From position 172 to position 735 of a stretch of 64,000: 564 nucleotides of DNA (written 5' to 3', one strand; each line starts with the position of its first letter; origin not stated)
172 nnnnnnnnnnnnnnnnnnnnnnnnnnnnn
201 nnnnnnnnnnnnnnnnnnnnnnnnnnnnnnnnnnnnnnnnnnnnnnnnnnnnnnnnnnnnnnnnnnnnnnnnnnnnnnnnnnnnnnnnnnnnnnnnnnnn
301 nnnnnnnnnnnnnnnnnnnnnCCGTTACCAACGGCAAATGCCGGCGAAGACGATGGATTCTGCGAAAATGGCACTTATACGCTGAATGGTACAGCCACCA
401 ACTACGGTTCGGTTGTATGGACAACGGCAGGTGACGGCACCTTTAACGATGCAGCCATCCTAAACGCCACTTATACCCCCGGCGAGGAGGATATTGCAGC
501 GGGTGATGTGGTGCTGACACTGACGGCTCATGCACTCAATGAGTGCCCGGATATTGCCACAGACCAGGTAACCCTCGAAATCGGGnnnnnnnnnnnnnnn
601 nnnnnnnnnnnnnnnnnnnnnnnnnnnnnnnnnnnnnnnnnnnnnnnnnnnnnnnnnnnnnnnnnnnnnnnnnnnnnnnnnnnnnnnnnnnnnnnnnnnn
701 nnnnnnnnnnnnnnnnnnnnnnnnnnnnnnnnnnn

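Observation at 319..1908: Undescribed ~88-aa Cys-bracketed repeat (ANAG-x-D ... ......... ... LTLTA) shared by two T9SS cargo proteins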

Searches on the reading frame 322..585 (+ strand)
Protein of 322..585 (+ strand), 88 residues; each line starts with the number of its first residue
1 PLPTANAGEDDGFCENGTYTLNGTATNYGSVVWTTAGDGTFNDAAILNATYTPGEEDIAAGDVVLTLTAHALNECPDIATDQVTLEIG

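Call 9: search_solved_structures(query=A1, max_evalue=10, show_alignments=3)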
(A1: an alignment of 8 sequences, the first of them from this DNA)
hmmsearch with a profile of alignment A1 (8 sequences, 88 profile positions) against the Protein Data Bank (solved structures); distinct sequences matched with E-value up to 10: 1.
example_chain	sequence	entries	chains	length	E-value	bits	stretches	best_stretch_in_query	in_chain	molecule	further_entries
4e9l_A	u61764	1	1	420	0.66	13.4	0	20-49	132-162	Attaching and effacing protein, pathogenesis factor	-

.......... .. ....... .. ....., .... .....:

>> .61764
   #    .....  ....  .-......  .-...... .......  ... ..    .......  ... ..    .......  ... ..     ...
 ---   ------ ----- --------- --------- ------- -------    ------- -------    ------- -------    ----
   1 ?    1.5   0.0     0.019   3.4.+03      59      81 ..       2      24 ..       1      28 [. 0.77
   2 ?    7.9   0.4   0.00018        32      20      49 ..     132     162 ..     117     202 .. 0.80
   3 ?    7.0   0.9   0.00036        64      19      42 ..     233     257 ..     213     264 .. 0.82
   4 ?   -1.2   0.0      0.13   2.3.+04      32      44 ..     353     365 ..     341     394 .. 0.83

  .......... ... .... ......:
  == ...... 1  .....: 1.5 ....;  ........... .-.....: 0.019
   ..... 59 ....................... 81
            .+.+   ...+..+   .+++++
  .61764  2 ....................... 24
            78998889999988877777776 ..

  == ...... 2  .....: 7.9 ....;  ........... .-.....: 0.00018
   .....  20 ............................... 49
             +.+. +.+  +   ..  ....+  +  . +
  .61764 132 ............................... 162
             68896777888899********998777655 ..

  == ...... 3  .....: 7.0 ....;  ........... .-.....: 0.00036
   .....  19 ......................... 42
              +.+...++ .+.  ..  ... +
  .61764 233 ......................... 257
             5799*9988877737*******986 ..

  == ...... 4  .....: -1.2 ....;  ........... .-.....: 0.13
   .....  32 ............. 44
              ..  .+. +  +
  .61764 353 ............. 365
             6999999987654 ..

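Call 24: search_protein_representatives(alignment_id=A1)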
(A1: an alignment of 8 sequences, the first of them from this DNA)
Query: 8 sequences, 88 profile positions. Proteins with E-value up to 0.001 (for the whole library): 6830; up to 1e-10: 4416; up to 1e-30: 1880. The best 150 are listed.
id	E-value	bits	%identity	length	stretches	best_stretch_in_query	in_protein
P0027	0.0e+00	4251.3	-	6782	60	3-87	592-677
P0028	0.0e+00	3655.2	-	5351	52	2-88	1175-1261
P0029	0.0e+00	3524.8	-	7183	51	2-87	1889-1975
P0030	0.0e+00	3277.0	-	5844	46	2-88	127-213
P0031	0.0e+00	2865.3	-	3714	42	2-87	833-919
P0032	0.0e+00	2810.9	-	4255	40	2-88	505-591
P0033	0.0e+00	2617.2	-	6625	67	2-87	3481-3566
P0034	0.0e+00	2430.3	-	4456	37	2-88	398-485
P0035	0.0e+00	2386.0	-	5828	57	2-88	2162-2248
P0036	0.0e+00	2202.8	-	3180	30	2-87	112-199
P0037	0.0e+00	2064.2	-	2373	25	3-87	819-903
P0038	0.0e+00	1991.2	-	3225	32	4-87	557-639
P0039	0.0e+00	1973.1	-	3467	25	2-88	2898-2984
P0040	0.0e+00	1949.0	-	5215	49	2-88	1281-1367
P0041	0.0e+00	1943.5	-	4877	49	3-88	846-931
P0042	0.0e+00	1941.0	-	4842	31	2-87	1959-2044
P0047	0.0e+00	1844.3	-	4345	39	2-87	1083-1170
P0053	0.0e+00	1689.8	-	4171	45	2-87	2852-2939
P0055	0.0e+00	1652.9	-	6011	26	3-87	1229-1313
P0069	0.0e+00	1391.9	-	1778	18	2-87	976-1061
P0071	0.0e+00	1362.0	-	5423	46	3-87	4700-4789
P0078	0.0e+00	1262.3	-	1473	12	2-88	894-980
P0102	0.0e+00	1113.7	-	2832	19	2-87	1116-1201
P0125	0.0e+00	998.7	-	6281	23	3-87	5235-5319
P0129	0.0e+00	986.9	-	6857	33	2-87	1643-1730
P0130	0.0e+00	983.3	-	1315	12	2-87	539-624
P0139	8.8e-288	945.6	-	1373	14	3-87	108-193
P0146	1.4e-281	925.7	-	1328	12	3-88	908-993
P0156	4.6e-271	892.1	-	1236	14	2-87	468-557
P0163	1.8e-261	861.3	-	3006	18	2-87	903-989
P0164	5.2e-261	859.8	-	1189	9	2-88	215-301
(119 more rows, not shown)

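Call 25: search_protein_families(library=pfam, proteins=[P0078, P0130, P0156, P0164, P0146, P0139], max_evalue=0.01)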
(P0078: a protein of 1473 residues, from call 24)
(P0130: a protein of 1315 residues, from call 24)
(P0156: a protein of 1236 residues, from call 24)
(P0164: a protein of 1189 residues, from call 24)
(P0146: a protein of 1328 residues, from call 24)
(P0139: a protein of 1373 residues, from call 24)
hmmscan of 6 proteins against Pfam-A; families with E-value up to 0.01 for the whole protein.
P0078 (1473 aa): 6 families
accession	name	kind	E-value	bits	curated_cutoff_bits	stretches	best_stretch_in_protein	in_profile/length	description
PF18911.6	PKD_4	-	2.8e-10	40.6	27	0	453-504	2-57/85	PKD domain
PF18962.6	Por_Secre_tail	-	3.9e-07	30.7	27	1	1392-1463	2-70/75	Secretion system C-terminal sorting domain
PF14930.12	Qn_am_d_aII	-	7.3e-05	23.4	27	0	521-576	10-65/107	Quinohemoprotein amine dehydrogenase, alpha subunit domain II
PF23585.1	DUF7137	-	0.00013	22.2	27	0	819-856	50-91/137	Domain of unknown function (DUF7137)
PF00713.22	Hirudin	-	0.00028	21.6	25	0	458-481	8-31/64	Hirudin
PF11797.14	WxLIP_HBD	-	0.0009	19.6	28.9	1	1423-1470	82-126/138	WxL Interacting Protein, host binding domain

P0130 (1315 aa): 1 family
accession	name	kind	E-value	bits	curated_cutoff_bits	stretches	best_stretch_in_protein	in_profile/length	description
PF18911.6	PKD_4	-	1e-11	45.2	27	0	714-745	2-33/85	PKD domain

P0156 (1236 aa): 2 families
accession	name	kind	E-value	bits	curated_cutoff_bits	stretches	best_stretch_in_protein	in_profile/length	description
PF18911.6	PKD_4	-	2.6e-36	123.9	27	3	652-739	3-85/85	PKD domain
PF12195.14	End_beta_barrel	-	0.0044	17.4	35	0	660-682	25-47/83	Beta barrel domain of bacteriophage endosialidase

P0164 (1189 aa): 3 families
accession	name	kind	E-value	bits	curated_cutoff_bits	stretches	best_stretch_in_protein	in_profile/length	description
PF13573.12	SprB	-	1.2e-18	66.9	28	2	99-129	7-37/37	SprB repeat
PF18962.6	Por_Secre_tail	-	9.1e-08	32.7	27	1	1113-1185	1-72/75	Secretion system C-terminal sorting domain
PF18911.6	PKD_4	-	3.6e-06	27.4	27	0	832-869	4-45/85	PKD domain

P0146 (1328 aa): 2 families
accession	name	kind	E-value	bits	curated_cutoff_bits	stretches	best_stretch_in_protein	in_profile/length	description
PF02246.21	B1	-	5.7e-07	29.9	25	0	1160-1211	1-52/69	Protein L b1 domain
PF18911.6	PKD_4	-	0.0017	18.8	27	0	376-438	4-67/85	PKD domain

P0139 (1373 aa): 1 family
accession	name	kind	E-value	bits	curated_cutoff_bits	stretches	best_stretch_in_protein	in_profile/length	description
PF19406.5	PKD_5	-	3.1e-06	27.5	25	1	1260-1342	2-88/88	PKD-like domain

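Call 26: list_cluster_members(proteins=[P0027, P0028, P0031, P0036, P0037, P0069, P0078, P0130, P0156, P0164])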
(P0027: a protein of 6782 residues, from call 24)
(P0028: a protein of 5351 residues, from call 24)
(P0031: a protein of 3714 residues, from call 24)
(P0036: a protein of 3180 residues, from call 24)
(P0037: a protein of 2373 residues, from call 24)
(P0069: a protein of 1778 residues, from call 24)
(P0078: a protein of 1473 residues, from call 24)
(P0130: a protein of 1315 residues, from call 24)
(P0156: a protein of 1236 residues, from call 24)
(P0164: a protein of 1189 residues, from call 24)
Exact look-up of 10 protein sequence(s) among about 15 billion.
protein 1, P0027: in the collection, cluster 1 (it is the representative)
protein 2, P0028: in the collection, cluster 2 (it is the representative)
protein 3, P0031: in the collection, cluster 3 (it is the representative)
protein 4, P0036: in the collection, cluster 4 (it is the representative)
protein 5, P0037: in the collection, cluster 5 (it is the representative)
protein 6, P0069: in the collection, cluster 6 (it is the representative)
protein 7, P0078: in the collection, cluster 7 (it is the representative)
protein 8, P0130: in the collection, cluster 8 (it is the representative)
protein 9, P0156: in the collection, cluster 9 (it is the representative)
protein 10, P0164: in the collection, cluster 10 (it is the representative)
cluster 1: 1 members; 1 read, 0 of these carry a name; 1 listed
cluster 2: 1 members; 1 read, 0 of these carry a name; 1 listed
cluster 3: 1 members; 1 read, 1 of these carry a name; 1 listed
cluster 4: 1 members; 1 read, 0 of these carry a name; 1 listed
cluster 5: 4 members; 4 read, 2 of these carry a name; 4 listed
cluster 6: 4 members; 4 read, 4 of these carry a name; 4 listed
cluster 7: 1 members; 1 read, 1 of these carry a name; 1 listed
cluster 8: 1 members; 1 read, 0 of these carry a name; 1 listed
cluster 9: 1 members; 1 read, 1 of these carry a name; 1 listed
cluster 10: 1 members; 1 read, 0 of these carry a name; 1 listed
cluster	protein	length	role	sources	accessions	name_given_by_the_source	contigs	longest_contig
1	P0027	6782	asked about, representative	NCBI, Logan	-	-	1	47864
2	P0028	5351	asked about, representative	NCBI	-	-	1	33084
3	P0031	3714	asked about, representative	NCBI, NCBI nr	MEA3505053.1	MAG: hypothetical protein U9R32_07640, partial [Bacteroidota bacterium] | hypothetical protein [Bacteroidota bacterium]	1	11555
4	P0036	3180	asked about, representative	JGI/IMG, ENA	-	-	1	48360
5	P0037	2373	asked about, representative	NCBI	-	-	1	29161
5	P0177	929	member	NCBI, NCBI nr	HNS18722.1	MAG TPA: hypothetical protein PKI34_12985, partial [Bacteroidales bacterium] | hypothetical protein [Bacteroidales bacterium]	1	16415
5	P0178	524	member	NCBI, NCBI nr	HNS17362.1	MAG TPA: hypothetical protein PKI34_06035, partial [Bacteroidales bacterium] | hypothetical protein [Bacteroidales bacterium]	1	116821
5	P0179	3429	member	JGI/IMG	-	-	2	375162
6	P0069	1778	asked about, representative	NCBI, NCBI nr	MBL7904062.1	MAG: gliding motility-associated C-terminal domain-containing protein, partial ... | gliding motility-associated C-terminal domain-containing protein [Bacteroidales bacterium]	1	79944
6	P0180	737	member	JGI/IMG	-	gliding motility-associated-like protein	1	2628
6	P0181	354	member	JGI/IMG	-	gliding motility-associated-like protein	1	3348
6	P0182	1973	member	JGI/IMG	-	gliding motility-associated-like protein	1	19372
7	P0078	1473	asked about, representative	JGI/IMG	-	hypothetical protein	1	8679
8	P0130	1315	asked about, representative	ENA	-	-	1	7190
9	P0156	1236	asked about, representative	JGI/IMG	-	hypothetical protein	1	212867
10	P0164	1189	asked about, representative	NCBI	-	-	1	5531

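Call 49: list_cluster_members(proteins=[P0029, P0030, P0033, P0035, P0040, P0055, P0071, P0125, P0129, P0163])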
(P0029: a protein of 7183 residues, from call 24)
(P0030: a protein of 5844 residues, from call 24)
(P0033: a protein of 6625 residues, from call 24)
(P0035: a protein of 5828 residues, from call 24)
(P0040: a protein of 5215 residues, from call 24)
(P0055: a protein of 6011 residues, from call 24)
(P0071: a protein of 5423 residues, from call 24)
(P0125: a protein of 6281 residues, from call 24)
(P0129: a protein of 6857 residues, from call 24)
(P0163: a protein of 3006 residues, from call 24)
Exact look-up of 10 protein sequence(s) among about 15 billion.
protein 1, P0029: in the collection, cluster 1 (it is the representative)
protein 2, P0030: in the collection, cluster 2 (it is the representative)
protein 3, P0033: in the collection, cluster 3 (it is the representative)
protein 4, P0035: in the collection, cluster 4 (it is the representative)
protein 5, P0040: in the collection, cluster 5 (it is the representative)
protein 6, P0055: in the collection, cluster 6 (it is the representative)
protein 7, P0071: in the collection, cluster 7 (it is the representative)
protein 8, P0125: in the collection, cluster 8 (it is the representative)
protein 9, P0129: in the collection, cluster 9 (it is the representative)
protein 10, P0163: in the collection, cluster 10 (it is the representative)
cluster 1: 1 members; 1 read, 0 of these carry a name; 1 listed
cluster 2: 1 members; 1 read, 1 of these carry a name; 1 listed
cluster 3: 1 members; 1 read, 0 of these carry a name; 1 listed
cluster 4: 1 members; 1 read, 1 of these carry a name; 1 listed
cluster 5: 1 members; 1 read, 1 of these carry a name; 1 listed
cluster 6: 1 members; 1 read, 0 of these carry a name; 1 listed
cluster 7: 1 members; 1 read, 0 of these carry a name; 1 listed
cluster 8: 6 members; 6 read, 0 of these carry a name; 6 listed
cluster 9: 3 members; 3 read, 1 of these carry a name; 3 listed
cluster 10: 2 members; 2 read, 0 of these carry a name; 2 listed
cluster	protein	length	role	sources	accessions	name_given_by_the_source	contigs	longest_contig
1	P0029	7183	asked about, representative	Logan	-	-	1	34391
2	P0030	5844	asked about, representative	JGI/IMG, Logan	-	PKD repeat protein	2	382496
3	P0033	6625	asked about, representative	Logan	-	-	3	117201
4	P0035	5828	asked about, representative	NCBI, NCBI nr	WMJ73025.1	gliding motility-associated C-terminal domain-containing protein [Cytophagaceae bacterium ...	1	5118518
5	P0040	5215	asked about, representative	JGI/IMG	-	gliding motility-associated-like protein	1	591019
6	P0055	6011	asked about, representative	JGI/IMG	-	-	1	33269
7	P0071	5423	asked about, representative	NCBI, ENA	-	-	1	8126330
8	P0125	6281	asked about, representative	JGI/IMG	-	-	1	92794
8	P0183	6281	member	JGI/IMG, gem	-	-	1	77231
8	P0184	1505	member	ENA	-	-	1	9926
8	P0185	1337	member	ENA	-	-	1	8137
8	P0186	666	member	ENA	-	-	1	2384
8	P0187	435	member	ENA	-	-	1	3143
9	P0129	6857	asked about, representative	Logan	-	-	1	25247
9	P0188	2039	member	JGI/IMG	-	hypothetical protein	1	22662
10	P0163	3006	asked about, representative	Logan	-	-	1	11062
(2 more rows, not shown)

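Call 73: list_cluster_members(proteins=[P0028, P0032, P0034, P0038, P0039, P0041, P0042, P0047, P0053, P0102])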
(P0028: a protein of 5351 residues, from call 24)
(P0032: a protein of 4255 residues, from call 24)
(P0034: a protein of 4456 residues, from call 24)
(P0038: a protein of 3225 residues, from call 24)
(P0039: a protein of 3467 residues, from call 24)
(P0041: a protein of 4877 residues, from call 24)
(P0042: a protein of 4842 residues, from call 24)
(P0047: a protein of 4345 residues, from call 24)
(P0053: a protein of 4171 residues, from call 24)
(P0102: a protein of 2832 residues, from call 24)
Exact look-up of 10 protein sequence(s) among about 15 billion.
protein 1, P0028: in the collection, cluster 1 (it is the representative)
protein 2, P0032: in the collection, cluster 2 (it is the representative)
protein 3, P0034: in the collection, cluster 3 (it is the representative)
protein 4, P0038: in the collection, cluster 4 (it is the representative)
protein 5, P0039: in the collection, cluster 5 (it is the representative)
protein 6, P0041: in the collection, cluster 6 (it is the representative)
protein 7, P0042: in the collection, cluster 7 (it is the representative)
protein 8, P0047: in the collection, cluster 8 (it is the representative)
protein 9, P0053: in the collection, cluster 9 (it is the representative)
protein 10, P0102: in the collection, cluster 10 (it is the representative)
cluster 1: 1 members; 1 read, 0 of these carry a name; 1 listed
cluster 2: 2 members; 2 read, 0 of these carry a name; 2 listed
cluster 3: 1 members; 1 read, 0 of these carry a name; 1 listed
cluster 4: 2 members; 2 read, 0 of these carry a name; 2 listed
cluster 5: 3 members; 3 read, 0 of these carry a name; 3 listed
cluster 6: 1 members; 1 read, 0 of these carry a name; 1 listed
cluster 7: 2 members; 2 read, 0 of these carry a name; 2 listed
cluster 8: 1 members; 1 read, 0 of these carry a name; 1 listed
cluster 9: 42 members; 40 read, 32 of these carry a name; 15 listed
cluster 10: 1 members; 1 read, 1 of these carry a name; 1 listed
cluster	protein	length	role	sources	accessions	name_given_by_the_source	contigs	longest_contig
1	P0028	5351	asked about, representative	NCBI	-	-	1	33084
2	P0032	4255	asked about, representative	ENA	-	-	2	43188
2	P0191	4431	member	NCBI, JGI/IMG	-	-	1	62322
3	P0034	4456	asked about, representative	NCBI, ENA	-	-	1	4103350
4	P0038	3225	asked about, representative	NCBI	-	-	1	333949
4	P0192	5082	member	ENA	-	-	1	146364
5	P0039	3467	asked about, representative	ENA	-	-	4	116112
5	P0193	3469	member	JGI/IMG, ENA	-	-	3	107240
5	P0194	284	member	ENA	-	-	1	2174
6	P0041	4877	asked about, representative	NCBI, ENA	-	-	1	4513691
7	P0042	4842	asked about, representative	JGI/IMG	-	-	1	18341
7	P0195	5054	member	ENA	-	-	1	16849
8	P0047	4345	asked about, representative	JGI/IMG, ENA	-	-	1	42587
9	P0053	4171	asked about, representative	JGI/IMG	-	gliding motility-associated-like protein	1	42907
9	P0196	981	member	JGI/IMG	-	sorbitol-specific phosphotransferase system component IIA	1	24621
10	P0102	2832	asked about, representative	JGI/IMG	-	hypothetical protein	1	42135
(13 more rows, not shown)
